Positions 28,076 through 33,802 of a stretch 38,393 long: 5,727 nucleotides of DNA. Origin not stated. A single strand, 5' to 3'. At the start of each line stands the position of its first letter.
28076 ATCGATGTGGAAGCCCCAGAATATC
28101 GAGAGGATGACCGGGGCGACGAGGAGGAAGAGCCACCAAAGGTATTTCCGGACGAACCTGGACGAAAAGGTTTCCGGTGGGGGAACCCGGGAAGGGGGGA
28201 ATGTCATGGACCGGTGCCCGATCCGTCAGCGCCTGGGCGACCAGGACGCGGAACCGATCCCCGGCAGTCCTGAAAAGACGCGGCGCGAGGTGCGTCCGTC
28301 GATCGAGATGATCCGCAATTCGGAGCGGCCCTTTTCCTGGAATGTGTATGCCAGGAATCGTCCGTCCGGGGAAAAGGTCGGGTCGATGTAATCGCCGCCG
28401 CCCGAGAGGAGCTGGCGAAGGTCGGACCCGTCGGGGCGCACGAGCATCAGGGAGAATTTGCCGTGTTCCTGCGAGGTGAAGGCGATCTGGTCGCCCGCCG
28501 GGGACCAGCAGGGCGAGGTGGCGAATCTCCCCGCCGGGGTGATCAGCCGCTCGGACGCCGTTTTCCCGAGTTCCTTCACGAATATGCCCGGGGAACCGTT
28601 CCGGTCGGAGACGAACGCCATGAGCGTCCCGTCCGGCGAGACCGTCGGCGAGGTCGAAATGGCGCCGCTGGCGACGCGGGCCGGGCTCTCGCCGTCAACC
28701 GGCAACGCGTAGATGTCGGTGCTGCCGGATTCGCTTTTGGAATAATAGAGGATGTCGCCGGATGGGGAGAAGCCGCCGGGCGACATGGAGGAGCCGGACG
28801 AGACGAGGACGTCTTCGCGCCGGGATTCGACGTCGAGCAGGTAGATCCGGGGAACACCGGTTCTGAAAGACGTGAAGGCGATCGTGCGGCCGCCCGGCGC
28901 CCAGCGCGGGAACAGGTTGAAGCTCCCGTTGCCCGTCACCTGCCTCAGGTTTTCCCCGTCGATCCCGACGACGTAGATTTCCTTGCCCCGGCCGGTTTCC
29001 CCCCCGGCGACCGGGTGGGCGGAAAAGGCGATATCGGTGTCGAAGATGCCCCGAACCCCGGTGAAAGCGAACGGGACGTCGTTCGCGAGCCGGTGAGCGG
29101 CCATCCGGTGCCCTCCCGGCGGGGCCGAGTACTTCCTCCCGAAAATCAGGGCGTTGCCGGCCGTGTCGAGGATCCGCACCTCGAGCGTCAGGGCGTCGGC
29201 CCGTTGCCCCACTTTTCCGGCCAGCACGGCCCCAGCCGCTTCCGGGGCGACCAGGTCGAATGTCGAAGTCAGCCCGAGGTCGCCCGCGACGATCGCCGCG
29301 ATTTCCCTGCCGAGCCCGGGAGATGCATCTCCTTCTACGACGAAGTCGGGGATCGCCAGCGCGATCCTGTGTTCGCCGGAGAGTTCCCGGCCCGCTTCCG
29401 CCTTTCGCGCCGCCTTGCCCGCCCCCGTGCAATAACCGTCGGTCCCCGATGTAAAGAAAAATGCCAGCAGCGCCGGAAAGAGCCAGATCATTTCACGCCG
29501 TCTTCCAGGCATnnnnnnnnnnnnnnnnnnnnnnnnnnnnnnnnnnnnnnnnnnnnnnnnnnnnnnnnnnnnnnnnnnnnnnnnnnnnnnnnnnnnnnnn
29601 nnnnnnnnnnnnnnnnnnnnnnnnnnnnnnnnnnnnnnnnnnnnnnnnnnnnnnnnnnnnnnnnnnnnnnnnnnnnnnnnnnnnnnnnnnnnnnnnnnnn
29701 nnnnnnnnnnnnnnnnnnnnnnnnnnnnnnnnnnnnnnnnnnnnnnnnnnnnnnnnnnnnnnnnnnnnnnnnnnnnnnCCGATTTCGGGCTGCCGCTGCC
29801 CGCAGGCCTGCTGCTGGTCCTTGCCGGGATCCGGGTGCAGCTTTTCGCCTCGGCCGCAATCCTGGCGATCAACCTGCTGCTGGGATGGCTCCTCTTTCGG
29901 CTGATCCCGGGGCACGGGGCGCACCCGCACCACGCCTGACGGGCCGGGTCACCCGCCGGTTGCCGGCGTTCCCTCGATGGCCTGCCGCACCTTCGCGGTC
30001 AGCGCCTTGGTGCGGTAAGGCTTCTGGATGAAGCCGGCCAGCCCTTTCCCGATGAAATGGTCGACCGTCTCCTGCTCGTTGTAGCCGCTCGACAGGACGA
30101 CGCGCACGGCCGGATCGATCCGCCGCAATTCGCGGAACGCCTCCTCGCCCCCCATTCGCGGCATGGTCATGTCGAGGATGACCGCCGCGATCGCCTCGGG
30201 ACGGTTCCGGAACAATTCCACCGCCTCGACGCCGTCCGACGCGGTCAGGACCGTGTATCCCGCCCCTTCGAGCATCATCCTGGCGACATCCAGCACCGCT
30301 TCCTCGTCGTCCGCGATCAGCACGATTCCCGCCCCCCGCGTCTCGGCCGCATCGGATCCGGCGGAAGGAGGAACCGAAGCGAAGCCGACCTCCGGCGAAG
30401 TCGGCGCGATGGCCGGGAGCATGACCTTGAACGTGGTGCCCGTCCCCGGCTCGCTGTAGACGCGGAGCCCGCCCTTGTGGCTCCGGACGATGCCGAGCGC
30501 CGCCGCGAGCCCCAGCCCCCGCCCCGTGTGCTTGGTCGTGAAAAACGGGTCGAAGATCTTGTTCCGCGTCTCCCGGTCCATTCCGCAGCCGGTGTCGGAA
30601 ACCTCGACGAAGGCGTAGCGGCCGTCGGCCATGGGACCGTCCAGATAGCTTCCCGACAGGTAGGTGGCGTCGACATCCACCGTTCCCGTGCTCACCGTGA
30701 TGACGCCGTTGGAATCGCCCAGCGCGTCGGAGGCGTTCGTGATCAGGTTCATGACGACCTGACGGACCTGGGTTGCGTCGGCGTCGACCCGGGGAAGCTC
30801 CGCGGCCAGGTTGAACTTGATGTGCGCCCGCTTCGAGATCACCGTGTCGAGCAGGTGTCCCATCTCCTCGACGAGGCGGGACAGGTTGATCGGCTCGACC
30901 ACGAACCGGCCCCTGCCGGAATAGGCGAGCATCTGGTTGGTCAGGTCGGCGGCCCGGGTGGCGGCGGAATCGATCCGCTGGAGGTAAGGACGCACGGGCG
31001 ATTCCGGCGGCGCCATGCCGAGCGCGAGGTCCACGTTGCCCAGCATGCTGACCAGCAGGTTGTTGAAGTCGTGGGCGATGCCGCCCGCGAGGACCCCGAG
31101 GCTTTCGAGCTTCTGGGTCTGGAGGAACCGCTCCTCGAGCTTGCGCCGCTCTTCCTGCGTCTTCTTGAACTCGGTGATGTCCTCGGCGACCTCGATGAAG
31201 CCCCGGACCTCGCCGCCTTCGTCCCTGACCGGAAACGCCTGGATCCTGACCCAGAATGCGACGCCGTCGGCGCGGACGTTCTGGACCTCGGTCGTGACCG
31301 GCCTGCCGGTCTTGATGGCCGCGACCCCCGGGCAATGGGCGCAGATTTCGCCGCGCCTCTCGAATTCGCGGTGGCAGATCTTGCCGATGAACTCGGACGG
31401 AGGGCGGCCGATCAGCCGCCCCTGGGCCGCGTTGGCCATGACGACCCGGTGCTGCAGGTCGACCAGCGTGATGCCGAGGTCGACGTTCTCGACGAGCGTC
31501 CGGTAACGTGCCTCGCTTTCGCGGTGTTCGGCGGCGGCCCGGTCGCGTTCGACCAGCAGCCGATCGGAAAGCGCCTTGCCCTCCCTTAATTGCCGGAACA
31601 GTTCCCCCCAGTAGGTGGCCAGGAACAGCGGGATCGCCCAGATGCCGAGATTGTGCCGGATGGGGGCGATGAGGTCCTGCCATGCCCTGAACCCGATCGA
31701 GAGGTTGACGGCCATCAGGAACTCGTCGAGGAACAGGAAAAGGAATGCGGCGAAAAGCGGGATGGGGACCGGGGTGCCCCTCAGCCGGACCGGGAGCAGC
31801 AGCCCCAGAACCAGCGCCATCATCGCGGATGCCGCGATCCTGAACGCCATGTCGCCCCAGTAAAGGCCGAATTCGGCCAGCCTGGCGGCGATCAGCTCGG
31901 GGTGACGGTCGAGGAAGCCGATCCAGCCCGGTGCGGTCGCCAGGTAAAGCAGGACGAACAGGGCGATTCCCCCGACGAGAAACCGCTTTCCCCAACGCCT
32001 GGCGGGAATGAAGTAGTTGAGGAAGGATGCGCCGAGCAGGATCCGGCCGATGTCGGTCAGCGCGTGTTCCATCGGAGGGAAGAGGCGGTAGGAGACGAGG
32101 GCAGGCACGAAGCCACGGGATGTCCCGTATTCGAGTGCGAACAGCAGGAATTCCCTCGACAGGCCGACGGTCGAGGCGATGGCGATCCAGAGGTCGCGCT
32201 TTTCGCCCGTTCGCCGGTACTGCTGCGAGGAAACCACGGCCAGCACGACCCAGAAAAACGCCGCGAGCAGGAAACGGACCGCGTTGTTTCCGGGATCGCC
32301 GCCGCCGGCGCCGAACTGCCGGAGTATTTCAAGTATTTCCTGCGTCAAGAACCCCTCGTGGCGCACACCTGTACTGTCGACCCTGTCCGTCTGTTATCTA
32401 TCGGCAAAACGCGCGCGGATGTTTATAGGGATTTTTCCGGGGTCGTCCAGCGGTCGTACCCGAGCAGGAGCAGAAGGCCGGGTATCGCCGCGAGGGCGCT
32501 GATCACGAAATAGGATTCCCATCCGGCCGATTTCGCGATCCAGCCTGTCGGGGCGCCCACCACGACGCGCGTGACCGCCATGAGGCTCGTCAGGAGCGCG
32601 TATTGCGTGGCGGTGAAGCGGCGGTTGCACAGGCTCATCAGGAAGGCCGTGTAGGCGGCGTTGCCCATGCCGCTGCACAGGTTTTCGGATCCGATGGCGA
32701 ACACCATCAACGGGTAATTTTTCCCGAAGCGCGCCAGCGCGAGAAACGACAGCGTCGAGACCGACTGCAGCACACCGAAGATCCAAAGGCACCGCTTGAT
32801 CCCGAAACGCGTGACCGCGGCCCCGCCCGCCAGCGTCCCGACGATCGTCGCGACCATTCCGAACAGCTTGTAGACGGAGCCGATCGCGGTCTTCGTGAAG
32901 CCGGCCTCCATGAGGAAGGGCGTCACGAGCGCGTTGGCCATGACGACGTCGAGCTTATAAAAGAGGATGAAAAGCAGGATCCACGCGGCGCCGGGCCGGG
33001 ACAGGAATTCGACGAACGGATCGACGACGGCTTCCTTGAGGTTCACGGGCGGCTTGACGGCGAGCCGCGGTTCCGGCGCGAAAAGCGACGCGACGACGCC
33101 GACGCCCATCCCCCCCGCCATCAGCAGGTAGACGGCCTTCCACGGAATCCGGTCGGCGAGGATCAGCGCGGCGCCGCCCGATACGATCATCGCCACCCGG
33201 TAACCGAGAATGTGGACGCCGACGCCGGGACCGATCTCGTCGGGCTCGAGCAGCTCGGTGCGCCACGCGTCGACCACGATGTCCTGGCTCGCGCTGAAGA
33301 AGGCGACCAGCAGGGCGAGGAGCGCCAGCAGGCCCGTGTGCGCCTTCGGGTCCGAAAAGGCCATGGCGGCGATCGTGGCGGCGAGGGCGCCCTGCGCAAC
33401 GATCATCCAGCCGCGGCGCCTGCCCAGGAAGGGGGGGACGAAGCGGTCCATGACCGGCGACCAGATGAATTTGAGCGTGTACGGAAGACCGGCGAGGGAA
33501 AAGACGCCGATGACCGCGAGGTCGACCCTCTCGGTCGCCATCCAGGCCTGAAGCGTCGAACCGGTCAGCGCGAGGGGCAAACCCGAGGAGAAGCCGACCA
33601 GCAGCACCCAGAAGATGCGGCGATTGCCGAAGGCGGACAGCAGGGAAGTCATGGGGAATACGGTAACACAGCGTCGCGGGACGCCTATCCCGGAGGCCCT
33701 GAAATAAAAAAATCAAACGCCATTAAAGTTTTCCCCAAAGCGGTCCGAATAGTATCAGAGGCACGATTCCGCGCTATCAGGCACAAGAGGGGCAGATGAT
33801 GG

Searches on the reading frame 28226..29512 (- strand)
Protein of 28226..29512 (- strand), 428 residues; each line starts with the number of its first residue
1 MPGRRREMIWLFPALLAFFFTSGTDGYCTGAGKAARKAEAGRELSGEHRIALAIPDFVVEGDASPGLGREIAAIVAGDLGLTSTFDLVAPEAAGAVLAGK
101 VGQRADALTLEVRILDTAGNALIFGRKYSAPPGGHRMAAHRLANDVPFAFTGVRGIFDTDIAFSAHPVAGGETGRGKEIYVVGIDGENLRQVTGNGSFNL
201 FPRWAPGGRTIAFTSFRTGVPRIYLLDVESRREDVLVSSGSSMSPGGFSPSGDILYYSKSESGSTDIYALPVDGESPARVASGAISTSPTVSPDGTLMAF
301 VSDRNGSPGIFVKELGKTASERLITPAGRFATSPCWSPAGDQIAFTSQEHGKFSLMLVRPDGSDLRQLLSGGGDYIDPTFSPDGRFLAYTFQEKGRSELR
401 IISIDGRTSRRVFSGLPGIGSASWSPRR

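Call 27: search_protein_families(library=pfam, proteins=[window:28226-29512:-], max_evalue=0.001)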
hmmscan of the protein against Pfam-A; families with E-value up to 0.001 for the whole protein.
window:28226-29512:- (428 aa): 5 families
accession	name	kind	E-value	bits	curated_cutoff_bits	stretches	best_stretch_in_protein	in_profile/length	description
PF07676.18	PD40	-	1.4e-32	111.3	20.9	3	282-312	7-38/38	WD40-like Beta Propeller Repeat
PF00930.27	DPPIV_N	-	4.2e-06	26.2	22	0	205-298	244-343/354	Dipeptidyl peptidase IV (DPP IV) N-terminal region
PF04052.18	TolB_N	-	3.8e-05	24.2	22.4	1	47-93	10-55/106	TolB amino-terminal domain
PF25174.1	Beta-prop_THOC3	-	0.00014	21.4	305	0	187-302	80-190/272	THOC3 beta-propeller domain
PF14583.12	Pectate_lyase22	-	0.00038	19.7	30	0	213-260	52-100/386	Oligogalacturonate lyase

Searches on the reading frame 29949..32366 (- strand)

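Call 27: search_protein_families(library=pfam, proteins=[window:29949-32366:-], max_evalue=0.001)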
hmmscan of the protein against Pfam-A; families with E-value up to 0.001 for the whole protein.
window:29949-32366:- (805 aa): 8 families
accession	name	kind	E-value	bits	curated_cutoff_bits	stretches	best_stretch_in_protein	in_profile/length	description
PF00072.30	Response_reg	-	1.9e-21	76.7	30.2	1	682-794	1-111/111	Response regulator receiver domain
PF02518.31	HATPase_c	-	1.9e-20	73.8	26.4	1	530-652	2-109/111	Histidine kinase-, DNA gyrase B-, and HSP90-like ATPase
PF13426.13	PAS_9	-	2.7e-16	60.2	27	1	298-399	3-103/103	PAS domain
PF08448.16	PAS_4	-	3.7e-13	50.1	23.1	1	293-401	2-109/110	PAS fold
PF00989.32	PAS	-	5.6e-10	39.7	22.6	1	287-397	2-113/113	PAS fold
PF00512.31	HisKA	-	2e-06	28.2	26.9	1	426-483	5-61/66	His Kinase A (phospho-acceptor) domain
PF08447.18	PAS_3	-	2.9e-06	27.9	25.6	1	310-393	3-88/89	PAS fold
PF13188.13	PAS_8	-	0.00029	21.1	21.8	0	286-337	1-49/65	PAS domain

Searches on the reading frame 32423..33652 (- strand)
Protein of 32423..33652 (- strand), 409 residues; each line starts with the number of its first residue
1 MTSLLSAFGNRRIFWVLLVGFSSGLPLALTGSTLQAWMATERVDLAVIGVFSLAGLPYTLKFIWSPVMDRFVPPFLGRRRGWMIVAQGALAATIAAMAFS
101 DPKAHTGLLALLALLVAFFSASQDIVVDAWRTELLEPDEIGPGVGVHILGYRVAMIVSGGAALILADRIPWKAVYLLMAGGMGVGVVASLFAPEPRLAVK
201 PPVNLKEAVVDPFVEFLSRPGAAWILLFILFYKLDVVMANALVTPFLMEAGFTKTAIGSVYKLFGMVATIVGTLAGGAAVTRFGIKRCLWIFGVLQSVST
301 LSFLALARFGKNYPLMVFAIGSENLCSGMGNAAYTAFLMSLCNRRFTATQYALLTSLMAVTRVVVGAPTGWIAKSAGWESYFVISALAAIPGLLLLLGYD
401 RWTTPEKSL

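Call 27: search_protein_families(library=pfam, proteins=[window:32423-33652:-], max_evalue=0.001)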
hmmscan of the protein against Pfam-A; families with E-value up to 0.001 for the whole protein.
window:32423-33652:- (409 aa): 3 families
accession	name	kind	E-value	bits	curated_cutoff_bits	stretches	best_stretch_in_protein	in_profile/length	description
PF07690.21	MFS_1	-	4.2e-32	111.9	33.4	2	17-358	2-339/347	Major Facilitator Superfamily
PF13000.13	Acatn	-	5e-15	55.5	23.7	1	17-90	6-81/546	Acetyl-coenzyme A transporter 1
PF03092.22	BT1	-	4.4e-06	26.1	22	1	47-366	26-371/432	BT1 family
